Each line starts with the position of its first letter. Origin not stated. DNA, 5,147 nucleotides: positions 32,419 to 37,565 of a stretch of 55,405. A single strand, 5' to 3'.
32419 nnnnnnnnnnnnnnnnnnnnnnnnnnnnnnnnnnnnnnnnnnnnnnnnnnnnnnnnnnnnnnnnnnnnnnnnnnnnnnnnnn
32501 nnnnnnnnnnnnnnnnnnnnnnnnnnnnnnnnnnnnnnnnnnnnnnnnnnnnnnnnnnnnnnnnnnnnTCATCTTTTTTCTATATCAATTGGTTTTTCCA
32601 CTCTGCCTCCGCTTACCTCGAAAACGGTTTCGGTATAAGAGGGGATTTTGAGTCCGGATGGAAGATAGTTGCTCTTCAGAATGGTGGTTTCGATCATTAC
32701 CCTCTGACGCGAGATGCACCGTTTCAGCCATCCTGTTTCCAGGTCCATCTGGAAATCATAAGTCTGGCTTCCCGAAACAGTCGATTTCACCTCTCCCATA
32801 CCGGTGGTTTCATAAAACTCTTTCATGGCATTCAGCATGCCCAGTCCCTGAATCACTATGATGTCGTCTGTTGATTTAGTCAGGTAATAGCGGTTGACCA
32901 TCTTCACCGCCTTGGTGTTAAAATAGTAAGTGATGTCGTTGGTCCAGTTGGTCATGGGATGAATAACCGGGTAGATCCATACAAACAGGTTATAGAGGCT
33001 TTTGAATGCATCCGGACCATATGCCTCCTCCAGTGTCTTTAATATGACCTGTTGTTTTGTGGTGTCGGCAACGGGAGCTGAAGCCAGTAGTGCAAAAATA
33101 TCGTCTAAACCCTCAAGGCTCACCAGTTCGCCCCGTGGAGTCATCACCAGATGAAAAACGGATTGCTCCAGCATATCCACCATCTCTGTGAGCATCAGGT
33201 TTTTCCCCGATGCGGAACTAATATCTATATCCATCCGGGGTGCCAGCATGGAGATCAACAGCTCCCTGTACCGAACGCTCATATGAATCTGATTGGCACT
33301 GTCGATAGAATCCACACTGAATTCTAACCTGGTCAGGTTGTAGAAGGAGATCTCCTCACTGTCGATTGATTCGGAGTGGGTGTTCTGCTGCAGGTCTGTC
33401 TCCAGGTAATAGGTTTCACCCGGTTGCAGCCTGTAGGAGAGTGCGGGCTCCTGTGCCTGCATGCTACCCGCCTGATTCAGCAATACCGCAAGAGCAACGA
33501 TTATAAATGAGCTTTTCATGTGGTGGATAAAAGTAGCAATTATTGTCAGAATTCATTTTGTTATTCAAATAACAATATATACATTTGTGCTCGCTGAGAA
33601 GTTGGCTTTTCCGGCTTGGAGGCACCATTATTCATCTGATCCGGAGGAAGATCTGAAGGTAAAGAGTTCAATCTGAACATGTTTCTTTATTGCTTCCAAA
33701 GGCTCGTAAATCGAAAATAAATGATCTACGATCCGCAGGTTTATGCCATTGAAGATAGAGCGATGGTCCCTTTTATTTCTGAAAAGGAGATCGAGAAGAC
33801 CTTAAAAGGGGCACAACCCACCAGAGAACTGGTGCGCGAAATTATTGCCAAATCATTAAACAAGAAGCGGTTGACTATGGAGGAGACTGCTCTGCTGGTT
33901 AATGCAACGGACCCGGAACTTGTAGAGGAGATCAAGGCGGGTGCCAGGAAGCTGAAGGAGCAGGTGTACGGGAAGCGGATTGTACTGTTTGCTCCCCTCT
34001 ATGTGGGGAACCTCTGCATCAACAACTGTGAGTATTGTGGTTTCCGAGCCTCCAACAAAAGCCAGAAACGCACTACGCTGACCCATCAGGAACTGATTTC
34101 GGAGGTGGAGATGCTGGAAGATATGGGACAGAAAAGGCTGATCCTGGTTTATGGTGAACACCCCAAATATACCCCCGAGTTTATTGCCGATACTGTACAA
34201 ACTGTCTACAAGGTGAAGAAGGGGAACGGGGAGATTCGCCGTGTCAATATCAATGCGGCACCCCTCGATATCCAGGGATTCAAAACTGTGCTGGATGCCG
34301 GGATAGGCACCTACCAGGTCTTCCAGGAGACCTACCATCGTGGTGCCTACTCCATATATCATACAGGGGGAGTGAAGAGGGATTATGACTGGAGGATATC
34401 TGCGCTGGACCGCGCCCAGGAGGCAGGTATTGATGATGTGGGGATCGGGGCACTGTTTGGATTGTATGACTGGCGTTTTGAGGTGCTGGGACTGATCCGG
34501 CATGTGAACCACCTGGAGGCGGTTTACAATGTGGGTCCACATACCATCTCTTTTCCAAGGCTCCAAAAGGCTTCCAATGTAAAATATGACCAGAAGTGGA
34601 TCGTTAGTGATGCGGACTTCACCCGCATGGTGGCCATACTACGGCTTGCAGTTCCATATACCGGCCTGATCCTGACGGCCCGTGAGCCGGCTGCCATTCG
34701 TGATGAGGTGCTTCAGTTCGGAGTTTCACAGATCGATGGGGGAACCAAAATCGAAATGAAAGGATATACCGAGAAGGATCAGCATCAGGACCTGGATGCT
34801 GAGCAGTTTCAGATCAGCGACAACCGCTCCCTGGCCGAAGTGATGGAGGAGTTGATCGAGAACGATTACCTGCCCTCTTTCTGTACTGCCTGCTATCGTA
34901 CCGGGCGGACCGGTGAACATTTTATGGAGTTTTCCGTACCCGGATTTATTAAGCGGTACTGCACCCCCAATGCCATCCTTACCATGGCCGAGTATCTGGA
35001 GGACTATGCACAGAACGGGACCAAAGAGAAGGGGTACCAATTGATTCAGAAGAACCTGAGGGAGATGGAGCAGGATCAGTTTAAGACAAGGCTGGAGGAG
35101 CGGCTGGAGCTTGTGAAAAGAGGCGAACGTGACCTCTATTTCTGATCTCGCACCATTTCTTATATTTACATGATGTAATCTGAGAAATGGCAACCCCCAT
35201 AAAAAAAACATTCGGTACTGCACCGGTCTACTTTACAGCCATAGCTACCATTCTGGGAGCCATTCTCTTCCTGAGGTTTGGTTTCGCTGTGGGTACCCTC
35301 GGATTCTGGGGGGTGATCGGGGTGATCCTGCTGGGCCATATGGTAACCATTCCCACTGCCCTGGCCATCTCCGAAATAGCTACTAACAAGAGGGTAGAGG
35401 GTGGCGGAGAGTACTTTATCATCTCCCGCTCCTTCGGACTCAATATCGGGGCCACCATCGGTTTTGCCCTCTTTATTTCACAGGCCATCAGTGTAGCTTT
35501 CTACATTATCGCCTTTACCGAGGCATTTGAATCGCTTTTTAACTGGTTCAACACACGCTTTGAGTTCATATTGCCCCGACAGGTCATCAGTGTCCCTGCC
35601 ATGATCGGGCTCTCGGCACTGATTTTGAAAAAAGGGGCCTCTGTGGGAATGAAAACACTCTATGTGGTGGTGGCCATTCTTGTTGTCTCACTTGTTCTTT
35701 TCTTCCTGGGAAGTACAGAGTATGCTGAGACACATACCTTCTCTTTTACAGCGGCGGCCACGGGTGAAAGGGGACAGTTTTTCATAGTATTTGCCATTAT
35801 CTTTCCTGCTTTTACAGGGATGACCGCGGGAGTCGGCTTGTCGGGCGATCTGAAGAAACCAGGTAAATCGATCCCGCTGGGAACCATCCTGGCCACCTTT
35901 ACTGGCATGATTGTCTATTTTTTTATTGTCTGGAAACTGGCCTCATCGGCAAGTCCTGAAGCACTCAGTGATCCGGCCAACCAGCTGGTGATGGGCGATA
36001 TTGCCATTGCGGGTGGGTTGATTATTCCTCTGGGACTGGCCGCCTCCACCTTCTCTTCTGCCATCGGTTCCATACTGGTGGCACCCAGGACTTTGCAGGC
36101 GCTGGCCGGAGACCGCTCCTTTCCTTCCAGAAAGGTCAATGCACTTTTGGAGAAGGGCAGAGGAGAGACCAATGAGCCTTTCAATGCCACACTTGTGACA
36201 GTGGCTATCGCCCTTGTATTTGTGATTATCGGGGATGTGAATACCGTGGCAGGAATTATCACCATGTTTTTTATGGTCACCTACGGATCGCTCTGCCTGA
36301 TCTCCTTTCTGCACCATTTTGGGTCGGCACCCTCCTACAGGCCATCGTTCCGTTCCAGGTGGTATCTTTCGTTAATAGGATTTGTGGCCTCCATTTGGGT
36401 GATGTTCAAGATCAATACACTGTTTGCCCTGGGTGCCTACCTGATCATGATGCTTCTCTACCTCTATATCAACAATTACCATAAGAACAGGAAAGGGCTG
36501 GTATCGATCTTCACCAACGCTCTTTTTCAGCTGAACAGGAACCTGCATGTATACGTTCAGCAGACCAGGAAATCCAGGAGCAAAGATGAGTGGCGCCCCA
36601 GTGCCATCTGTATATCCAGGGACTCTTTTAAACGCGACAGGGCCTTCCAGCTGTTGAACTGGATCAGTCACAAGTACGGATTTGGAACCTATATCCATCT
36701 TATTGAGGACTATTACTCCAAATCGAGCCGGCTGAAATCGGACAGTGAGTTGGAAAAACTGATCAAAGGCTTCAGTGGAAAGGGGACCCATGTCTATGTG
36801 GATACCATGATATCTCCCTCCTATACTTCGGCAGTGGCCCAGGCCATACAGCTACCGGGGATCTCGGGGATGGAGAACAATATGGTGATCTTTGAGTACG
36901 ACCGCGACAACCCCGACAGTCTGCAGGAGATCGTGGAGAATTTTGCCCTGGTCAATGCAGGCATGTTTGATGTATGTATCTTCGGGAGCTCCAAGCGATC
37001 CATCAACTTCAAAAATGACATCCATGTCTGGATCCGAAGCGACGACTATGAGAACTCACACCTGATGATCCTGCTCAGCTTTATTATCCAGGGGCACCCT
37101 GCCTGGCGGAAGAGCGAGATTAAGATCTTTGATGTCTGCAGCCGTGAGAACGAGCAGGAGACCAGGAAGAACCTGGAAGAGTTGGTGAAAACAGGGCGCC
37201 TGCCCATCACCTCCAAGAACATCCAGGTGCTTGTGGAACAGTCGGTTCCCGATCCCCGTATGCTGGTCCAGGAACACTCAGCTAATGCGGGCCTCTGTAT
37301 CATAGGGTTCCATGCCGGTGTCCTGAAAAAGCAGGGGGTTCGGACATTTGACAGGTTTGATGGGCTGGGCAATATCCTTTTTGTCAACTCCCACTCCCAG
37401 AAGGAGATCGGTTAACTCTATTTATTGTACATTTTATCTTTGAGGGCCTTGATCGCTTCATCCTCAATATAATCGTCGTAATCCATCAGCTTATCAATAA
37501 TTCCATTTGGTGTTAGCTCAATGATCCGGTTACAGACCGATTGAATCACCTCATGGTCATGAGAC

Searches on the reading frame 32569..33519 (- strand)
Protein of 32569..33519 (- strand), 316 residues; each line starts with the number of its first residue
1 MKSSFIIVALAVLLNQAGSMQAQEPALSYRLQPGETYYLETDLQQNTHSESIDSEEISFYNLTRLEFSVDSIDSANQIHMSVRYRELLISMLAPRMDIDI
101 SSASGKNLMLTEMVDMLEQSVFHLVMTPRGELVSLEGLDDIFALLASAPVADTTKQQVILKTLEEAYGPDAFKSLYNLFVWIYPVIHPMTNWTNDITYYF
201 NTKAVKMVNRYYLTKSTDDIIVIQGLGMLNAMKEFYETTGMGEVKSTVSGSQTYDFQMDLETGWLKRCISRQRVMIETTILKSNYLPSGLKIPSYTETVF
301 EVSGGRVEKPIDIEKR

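Call 31: search_protein_families(library=pfam, proteins=[window:32569-33519:-], max_evalue=0.001)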
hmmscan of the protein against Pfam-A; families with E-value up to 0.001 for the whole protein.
window:32569-33519:- (316 aa): 1 family
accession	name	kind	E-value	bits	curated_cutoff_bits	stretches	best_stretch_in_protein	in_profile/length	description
PF19777.4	DUF6263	-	7.5e-24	84.9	26.7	1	76-265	2-196/196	Family of unknown function (DUF6263)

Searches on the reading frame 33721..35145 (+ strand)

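Call 31: search_protein_families(library=pfam, proteins=[window:33721-35145:+], max_evalue=0.001)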
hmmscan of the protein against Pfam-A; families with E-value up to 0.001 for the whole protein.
window:33721-35145:+ (474 aa): 2 families
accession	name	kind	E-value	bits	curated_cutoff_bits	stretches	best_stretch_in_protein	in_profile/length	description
PF06968.18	BATS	-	4.7e-15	56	22.2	1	277-383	1-87/88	Biotin and Thiamin Synthesis associated domain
PF04055.27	Radical_SAM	-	1.7e-14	54.8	29.5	1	95-244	3-148/166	Radical SAM superfamily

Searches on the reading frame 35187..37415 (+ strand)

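Call 31: search_protein_families(library=pfam, proteins=[window:35187-37415:+], max_evalue=0.001)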
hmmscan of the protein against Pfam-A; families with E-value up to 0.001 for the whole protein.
window:35187-37415:+ (742 aa): 3 families
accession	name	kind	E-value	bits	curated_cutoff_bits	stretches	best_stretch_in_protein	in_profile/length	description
PF00324.27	AA_permease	-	2.3e-39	135.8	24.6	1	15-429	3-427/470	Amino acid permease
PF13520.12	AA_permease_2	-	1.2e-15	57.8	27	1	15-413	3-405/427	Amino acid permease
PF03522.20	SLC12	-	3.8e-05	23.3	27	1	609-684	232-303/418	Solute carrier family 12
